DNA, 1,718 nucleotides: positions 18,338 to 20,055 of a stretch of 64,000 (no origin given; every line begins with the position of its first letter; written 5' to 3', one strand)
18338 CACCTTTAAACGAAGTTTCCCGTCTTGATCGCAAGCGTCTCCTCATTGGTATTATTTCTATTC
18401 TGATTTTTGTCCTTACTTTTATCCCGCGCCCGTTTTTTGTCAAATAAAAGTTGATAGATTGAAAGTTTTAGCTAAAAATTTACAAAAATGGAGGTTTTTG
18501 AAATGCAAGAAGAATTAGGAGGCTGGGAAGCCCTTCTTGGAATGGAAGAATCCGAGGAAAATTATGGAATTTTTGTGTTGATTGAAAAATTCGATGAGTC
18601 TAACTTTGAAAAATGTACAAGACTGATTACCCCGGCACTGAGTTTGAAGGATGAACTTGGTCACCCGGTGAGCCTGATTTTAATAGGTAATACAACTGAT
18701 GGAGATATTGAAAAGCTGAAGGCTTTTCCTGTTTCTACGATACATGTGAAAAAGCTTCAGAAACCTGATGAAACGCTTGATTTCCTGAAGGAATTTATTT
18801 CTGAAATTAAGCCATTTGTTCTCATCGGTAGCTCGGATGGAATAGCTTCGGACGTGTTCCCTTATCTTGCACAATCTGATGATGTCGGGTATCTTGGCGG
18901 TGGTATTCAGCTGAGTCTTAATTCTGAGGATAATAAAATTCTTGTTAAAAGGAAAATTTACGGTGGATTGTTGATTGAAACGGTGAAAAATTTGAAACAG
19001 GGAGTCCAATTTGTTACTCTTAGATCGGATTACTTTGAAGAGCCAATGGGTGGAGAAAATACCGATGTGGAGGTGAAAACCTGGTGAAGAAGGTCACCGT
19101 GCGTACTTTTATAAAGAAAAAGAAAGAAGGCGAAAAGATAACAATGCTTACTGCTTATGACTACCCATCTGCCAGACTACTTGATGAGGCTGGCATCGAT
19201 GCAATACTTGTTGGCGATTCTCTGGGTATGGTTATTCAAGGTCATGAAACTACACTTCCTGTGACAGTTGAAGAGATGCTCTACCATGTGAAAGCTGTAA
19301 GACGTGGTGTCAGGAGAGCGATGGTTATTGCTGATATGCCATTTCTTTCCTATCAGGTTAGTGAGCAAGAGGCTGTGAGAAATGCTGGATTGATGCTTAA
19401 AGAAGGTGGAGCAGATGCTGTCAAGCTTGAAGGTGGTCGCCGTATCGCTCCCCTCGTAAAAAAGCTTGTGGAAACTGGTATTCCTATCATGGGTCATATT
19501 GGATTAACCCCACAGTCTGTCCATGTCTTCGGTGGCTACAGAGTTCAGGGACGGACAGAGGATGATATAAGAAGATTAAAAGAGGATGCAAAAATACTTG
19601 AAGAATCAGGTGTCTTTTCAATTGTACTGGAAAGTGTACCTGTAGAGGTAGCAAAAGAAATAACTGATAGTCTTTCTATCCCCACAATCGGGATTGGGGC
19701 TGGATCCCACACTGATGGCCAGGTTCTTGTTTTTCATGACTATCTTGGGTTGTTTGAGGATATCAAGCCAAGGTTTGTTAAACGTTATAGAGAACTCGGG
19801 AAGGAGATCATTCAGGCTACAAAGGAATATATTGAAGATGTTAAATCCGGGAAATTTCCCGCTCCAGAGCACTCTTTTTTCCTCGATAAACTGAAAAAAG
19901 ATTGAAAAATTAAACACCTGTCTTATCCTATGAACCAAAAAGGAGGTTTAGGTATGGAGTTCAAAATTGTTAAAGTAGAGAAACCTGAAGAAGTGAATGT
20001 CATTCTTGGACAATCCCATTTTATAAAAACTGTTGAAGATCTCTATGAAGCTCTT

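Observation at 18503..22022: ETF-alpha-domain-I-only protein translationally coupled to panB, a PF04008-like protein and an MltD-like transglycosylase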

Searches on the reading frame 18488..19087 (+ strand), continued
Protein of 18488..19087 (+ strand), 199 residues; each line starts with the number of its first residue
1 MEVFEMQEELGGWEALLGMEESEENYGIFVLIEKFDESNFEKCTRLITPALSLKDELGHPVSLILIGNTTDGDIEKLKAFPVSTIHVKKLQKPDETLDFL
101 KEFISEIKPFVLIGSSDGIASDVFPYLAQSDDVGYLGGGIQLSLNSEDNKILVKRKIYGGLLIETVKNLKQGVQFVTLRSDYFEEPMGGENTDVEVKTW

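Call 58: search_dna_similar(query=P0220, collection=plasmids, mode=protein, max_evalue=1e-10, max_rows=15)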
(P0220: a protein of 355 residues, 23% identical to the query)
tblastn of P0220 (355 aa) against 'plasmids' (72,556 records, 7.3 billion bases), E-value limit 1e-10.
Records with a match: 179; places in all: 179; records where one place covers at least 80% of the query: 174.
Best place of each record, by identity: <60% 179.
By first word of the organism name: Rhizobium 86; Sinorhizobium 75; Mesorhizobium 8; Paraburkholderia 3; Subdoligranulum 1; Cetobacterium 1; Agrobacterium 1; Sporomusa 1; Halopenitus 1; Salinigranum 1; and 1 more.
By predicted mobility (MOB-suite, as given by PLSDB): conjugative 161; non-mobilizable 18.
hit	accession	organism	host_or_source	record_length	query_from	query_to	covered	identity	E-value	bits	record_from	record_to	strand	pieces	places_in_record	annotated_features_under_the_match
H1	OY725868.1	Subdoligranulum variabile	-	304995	30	352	91%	27.8%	5e-23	107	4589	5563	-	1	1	record has no annotation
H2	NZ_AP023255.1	Mesorhizobium sp. 131-3-5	Lotus japonicus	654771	18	341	91%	26.4%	2e-16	88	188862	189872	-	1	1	electron transfer flavoprotein subunit alpha/FixB family protein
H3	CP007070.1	Rhizobium leguminosarum bv. trifolii CB782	plant root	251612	35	332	84%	27.7%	6e-13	77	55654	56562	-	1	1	protein fixB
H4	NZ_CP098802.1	Rhizobium anhuiense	Trifolium dubium,Cell culture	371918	35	343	87%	26.7%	4e-11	72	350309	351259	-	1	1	electron transfer flavoprotein subunit alpha/FixB family protein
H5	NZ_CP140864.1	Rhizobium leguminosarum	Trifolium pratense,whole organism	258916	35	343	87%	26.7%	4e-11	72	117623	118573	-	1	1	electron transfer flavoprotein subunit alpha/FixB family protein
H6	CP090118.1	Rhizobium leguminosarum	Trifolium ambiguum,Cell culture,Plant ...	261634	35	343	87%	26.7%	4e-11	72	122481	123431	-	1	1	electron transfer flavoprotein subunit alpha/FixB family protein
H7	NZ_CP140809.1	Rhizobium beringeri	Trifolium pratense,whole organism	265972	35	343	87%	26.7%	4e-11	72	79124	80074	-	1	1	electron transfer flavoprotein subunit alpha/FixB family protein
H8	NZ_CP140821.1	Rhizobium johnstonii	Trifolium pratense,whole organism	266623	35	343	87%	26.7%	4e-11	72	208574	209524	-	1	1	electron transfer flavoprotein subunit alpha/FixB family protein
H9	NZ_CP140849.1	Rhizobium johnstonii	Trifolium pratense,whole organism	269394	35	343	87%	26.7%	4e-11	72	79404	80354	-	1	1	electron transfer flavoprotein subunit alpha/FixB family protein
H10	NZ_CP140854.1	Rhizobium beringeri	Trifolium pratense,whole organism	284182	35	343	87%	26.7%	4e-11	72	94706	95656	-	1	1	electron transfer flavoprotein subunit alpha/FixB family protein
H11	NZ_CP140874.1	Rhizobium beringeri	Trifolium pratense,whole organism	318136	35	343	87%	26.7%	4e-11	72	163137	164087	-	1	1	electron transfer flavoprotein subunit alpha/FixB family protein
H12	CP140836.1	Rhizobium beringeri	Trifolium pratense,whole organism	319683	35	343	87%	26.7%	4e-11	72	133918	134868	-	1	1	electron transfer flavoprotein subunit alpha/FixB family protein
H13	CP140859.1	Rhizobium ruizarguesonis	Trifolium pratense,whole organism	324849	35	343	87%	26.7%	4e-11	72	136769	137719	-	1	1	electron transfer flavoprotein subunit alpha/FixB family protein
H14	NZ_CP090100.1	Rhizobium leguminosarum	Trifolium pratense,Cell culture,Plant ...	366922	35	343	87%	26.7%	4e-11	72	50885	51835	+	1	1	electron transfer flavoprotein subunit alpha/FixB family protein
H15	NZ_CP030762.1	Rhizobium leguminosarum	Genomic DNA from Bacterial pure culture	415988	35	343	87%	26.7%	4e-11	72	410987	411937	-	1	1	electron transfer flavoprotein subunit alpha/FixB family protein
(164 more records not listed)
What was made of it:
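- Tried and rejected: Only ordinary FixB/EtfA at under 30% identity came back (call 58).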

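Call 67: predict_structure(alignment_id=A7)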
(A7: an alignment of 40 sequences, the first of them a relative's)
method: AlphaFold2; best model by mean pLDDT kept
length: 350 residues; sequences in the alignment: 40
mean_pLDDT: 83.0   pTM: 0.57
mean pLDDT of the five models: 83.0, 82.4, 81.8, 80.9, 80.2
residues with pLDDT >= 90: 114; 70-90: 190; 50-70: 24; < 50: 22
segments of 3 or more residues with pLDDT < 50: 1-22
pLDDT, mean of each block of 10 residues (from residue 1): 42 42 66 84 85 88 85 90 90 88 83 90 87 90 88 81 76 80 87 77 85 69 70 90 90 93 92 85 89 94 87 93 88 91 90
secondary structure, 60 per line:
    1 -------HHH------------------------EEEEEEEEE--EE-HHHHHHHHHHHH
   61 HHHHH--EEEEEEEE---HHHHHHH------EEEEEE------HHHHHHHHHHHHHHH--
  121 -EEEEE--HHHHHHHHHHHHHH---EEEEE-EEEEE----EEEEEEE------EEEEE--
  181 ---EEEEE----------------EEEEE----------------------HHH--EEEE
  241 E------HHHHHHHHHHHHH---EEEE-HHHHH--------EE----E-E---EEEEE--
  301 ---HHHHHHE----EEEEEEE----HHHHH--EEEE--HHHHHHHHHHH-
elements in order: E35-43 H49-65 E68-75 H79-85 E92-97 H104-118 E122-126 H129-142 E146-150 E152-156 E161-167 E174-178 E184-188 E205-209 E237-241 H248-260 E264-267 H269-273 E294-298 H304-309 E315-321 H326-330 E333-336 H339-349

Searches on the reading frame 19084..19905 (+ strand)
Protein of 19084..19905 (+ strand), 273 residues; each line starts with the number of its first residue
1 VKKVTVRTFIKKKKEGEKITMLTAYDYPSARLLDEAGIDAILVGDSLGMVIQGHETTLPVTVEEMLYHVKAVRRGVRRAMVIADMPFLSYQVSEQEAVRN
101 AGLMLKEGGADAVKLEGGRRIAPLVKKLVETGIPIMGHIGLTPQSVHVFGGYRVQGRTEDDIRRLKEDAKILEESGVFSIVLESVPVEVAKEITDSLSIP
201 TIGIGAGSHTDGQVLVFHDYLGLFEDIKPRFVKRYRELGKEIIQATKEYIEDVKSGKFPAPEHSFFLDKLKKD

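Call 3: search_protein_families(library=pfam, proteins=[window:19084-19905:+], max_evalue=0.1)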
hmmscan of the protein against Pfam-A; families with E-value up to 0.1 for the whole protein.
window:19084-19905:+ (273 aa): 2 families
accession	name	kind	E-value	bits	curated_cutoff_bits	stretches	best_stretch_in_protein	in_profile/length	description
PF02548.21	Pantoate_transf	-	4.9e-121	403.5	28.7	1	3-260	1-258/259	Ketopantoate hydroxymethyltransferase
PF13714.12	PEP_mutase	-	8.4e-05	22.7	31.5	1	13-86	5-77/240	Phosphoenolpyruvate phosphomutase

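Call 4: search_protein_families(library=ncbifam, proteins=[window:19084-19905:+], max_evalue=0.1)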
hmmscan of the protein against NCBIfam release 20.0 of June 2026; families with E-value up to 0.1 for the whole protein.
window:19084-19905:+ (273 aa): 2 families
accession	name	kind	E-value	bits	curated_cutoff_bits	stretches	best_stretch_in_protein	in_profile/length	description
NF001452.0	PRK00311.1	subfamily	2.3e-123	410.7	272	1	1-265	2-266/267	3-methyl-2-oxobutanoate hydroxymethyltransferase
TIGR00222.1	panB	equivalog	5.7e-108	360.4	207.55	1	2-265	2-263/264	3-methyl-2-oxobutanoate hydroxymethyltransferase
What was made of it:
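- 19084..19905 (+): panB, 3-methyl-2-oxobutanoate (ketopantoate) hydroxymethyltransferase, 273 aa. The GTG start overlaps the stop of the ETF-like gene (GTGA). PF02548 403.5 bits, NF001452 410.7 bits, TIGR00222 360.4 bits, all above cut-off and full length (calls 3, 4).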

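Call 7: find_encoding_contigs(protein=window:19084-19905:+, flank=10000, max_places=6)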
Protein window:19084-19905:+ (273 aa): 2 contigs read that carry it; 1 place shown.
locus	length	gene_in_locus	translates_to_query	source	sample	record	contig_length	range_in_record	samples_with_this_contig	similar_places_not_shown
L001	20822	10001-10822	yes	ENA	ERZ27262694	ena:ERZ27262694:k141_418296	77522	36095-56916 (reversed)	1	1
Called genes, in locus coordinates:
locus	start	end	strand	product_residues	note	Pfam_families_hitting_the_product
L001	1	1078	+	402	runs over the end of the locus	PF01306:LacY_symp (faint), PF07690:MFS_1, PF12832:MFS_1_like, PF00083:Sugar_tr (weak), PF07690:MFS_1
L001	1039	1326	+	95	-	PF08899:DUF1844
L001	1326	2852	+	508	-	PF02142:MGS, PF01808:AICARFT_IMPCHas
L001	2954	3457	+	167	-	-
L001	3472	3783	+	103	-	PF01883:FeS_assembly_P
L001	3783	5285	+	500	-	PF03023:MurJ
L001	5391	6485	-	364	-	PF00712:DNA_pol3_beta, PF02767:DNA_pol3_beta_2, PF02768:DNA_pol3_beta_3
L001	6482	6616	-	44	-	-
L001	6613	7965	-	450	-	PF11638:DnaA_N, PF01695:IstB_IS21, PF00308:Bac_DnaA, PF01637:ATPase_2 (weak), PF00004:AAA, PF13173:AAA_14, PF13401:AAA_22 (faint), PF08299:Bac_DnaA_C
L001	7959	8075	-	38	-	-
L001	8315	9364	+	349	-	PF02163:Peptidase_M50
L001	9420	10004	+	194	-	PF01012:ETF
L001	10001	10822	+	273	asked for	PF02548:Pantoate_transf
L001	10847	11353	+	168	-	PF04008:Adenosine_kin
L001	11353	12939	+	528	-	PF23446:LysM1_NFP_LYK (faint), PF01464:SLT, PF01476:LysM, PF23473:LysM3_LYK4_5 (faint), PF01476:LysM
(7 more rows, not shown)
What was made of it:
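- Compaction and overlaps are the default (call 7).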

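Call 41: find_related_loci(query=window:19084-19905:+, collection=metagenome_contigs, flank=5000)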
Query window:19084-19905:+ (273 aa) in metagenome_contigs; peptide patterns used: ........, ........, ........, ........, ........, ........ (x = any residue, [..] = any of these).
600 stretches matched a pattern (row limit reached: there are more); 13 encode a relative of the query (tblastn E <= 1e-3); 13 distinct loci.
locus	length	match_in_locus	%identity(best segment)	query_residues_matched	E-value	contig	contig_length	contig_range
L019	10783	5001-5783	60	5-265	8e-106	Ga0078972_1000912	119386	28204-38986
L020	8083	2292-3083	59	2-265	1e-101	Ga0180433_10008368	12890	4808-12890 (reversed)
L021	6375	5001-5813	52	2-271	1e-96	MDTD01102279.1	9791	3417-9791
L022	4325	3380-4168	51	3-265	8e-90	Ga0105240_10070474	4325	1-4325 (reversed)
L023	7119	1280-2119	49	2-272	1e-89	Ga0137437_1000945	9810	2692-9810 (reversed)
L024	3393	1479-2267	51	3-265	2e-90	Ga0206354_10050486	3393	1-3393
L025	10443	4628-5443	51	1-272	1e-88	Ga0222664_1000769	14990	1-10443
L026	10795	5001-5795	51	3-267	3e-87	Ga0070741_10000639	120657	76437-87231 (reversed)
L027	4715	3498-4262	54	13-267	4e-86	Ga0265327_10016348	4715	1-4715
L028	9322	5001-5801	49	3-269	2e-84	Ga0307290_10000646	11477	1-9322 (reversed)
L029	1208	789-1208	49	1-140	3e-45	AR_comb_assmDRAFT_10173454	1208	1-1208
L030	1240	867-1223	55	3-121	6e-39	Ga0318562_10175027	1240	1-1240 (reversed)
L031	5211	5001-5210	66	2-71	1e-23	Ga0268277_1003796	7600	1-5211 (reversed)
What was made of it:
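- Tried and rejected: It was useful as a baseline but not for finding the nearest panB without the orphan (call 41).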

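Call 64: search_protein_families(library=pfam, proteins=[L019:4023-4967:+, L019:5803-6921:-, L020:1643-2281:+, L020:1170-1664:+, L020:3055-4761:+, L025:5382-6119:+, L025:3349-4446:-, L028:4166-4981:+, L021:3378-4775:-, L026:4195-4956:+], max_evalue=0.00001)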
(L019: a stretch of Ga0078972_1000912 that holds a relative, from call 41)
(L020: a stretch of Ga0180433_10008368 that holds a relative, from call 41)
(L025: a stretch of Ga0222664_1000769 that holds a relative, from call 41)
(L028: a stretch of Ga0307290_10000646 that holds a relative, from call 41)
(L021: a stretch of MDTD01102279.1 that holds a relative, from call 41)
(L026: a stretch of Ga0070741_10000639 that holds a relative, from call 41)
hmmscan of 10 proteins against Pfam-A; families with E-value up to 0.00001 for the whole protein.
L019:4023-4967:+ (314 aa): 4 families
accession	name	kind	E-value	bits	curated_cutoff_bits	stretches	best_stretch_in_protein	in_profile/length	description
PF10728.14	DUF2520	-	1.1e-35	122.6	25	1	161-288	2-124/125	Domain of unknown function (DUF2520)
PF10727.15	Rossmann-like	-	3.3e-16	59.7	23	1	29-143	16-131/131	Rossmann-like domain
PF07991.19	KARI_N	-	4.4e-09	36.6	20.6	1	28-121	5-96/165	Acetohydroxy acid isomeroreductase, NADPH-binding domain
PF03807.23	F420_oxidored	-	1.4e-08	35.6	21.6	1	29-117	1-89/94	NADP oxidoreductase coenzyme F420-dependent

L019:5803-6921:- (372 aa): 5 families
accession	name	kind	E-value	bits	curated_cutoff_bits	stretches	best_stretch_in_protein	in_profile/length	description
PF13616.12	Rotamase_3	-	1.3e-31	110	22.5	1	211-328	3-115/116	PPIC-type PPIASE domain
PF00639.27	Rotamase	-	1.8e-28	99.8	21.7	1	233-325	1-95/97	PPIC-type PPIASE domain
PF13145.12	Rotamase_2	-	5.3e-18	66.4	27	1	206-341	1-121/121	PPIC-type PPIASE domain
PF13624.11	SurA_N_3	-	5.6e-08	33.2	27.2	1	83-186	39-148/162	SurA-like N-terminal domain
PF13623.11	SurA_N_2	-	2.2e-07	31.3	28.5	1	82-158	40-118/145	SurA-like N-terminal domain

L020:1643-2281:+ (212 aa): 4 families
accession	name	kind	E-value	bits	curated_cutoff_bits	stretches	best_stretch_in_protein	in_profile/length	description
PF01712.25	dNK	-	1.9e-44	152.3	27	1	7-200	1-201/203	Deoxynucleoside kinase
PF13238.12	AAA_18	-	1e-09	39.4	29.4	1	7-143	1-113/128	AAA domain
PF02223.23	Thymidylate_kin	-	1.2e-09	38.6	27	1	9-175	1-172/185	Thymidylate kinase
PF13671.12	AAA_33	-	8.3e-06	26.6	27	0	8-159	3-138/143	AAA domain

L020:1170-1664:+ (164 aa): 1 family
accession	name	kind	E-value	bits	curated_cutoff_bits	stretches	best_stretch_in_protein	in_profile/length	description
PF01288.25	HPPK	-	7.3e-38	130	25.7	1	5-133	1-116/116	7,8-dihydro-6-hydroxymethylpterin-pyrophosphokinase (HPPK)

L020:3055-4761:+ (568 aa): 4 families
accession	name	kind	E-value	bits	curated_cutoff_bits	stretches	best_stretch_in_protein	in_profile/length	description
PF02569.21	Pantoate_ligase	-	8.2e-100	333.8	20.7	1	15-289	2-267/268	Pantoate-beta-alanine ligase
PF12804.13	NTP_transf_3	-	3.7e-20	73.2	27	1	309-435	1-123/160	MobA-like NTP transferase domain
PF00483.29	NTP_transferase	-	4.9e-19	69.3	21.2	1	309-515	2-214/245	Nucleotidyl transferase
PF01128.25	IspD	-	2.1e-09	37.9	27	1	308-428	2-122/221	2-C-methyl-D-erythritol 4-phosphate cytidylyltransferase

L025:5382-6119:+ (245 aa): 1 family
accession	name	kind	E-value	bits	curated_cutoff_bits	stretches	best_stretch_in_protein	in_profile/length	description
PF00849.27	PseudoU_synth_2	-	1.8e-29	103.4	26.8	1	29-184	1-151/152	RNA pseudouridylate synthase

L025:3349-4446:- (365 aa): 0 families

L028:4166-4981:+ (271 aa): 1 family
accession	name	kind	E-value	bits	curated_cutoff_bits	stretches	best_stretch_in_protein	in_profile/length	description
PF02569.21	Pantoate_ligase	-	5.9e-93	311.3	20.7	1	5-263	4-267/268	Pantoate-beta-alanine ligase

L021:3378-4775:- (465 aa): 19 families
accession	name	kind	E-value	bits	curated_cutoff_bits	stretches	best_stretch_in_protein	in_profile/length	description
PF00515.34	TPR_1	-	7.4e-39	130.5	27.8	1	276-307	3-34/34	Tetratricopeptide repeat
PF07719.23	TPR_2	-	3.2e-36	120.9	27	0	344-375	3-34/34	Tetratricopeptide repeat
PF13181.12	TPR_8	-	1.1e-30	103.6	25.7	0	344-375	3-34/34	Tetratricopeptide repeat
PF13428.12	TPR_14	-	2.3e-27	93.1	23.5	0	345-379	4-38/44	Tetratricopeptide repeat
PF13431.12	TPR_17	-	7.5e-26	88.7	24.4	0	331-362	2-33/34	Tetratricopeptide repeat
PF14559.12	TPR_19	-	8.9e-22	77.6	25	0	322-375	5-58/68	Tetratricopeptide repeat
PF13432.12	TPR_16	-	1.4e-20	73.8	32.7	0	189-240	14-64/65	Tetratricopeptide repeat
PF13414.12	TPR_11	-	9.7e-20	70.4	26.8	0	249-287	3-41/42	TPR repeat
PF13176.12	TPR_7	-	2.3e-16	58.8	27.9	0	346-375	3-34/36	Tetratricopeptide repeat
PF23914.1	TPR_CcmH_CycH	-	3.1e-16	60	42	0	200-299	44-146/158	Cytochrome c-type biogenesis protein H TPR domain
PF13424.12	TPR_12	-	6.3e-15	55.6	30.1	0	206-269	3-74/77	Tetratricopeptide repeat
PF13174.12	TPR_6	-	4e-14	52.6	26.3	0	309-340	1-32/33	Tetratricopeptide repeat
PF25062.1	ARM_TT21_N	-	1.6e-12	48.1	40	0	179-336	34-196/222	Tetratricopeptide repeat protein 21 N-terminal ARM repeat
PF12895.13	ANAPC3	-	9.9e-12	45.4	27.2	0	151-229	2-79/82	Anaphase-promoting complex, cyclosome, subunit 3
PF13371.12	TPR_9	-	5.4e-11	42.8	35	0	212-274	1-63/73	Tetratricopeptide repeat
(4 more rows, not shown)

L026:4195-4956:+ (253 aa): 1 family
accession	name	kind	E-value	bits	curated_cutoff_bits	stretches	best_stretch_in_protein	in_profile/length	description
PF02569.21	Pantoate_ligase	-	3.1e-87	292.6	20.7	1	17-247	22-267/268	Pantoate-beta-alanine ligase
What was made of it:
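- On Classical pantothenate operon (panB with panC/panD/panE): By contrast panC or Rossmann+DUF2520 flank panB in L019, L020, L026 and L028 (call 64).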
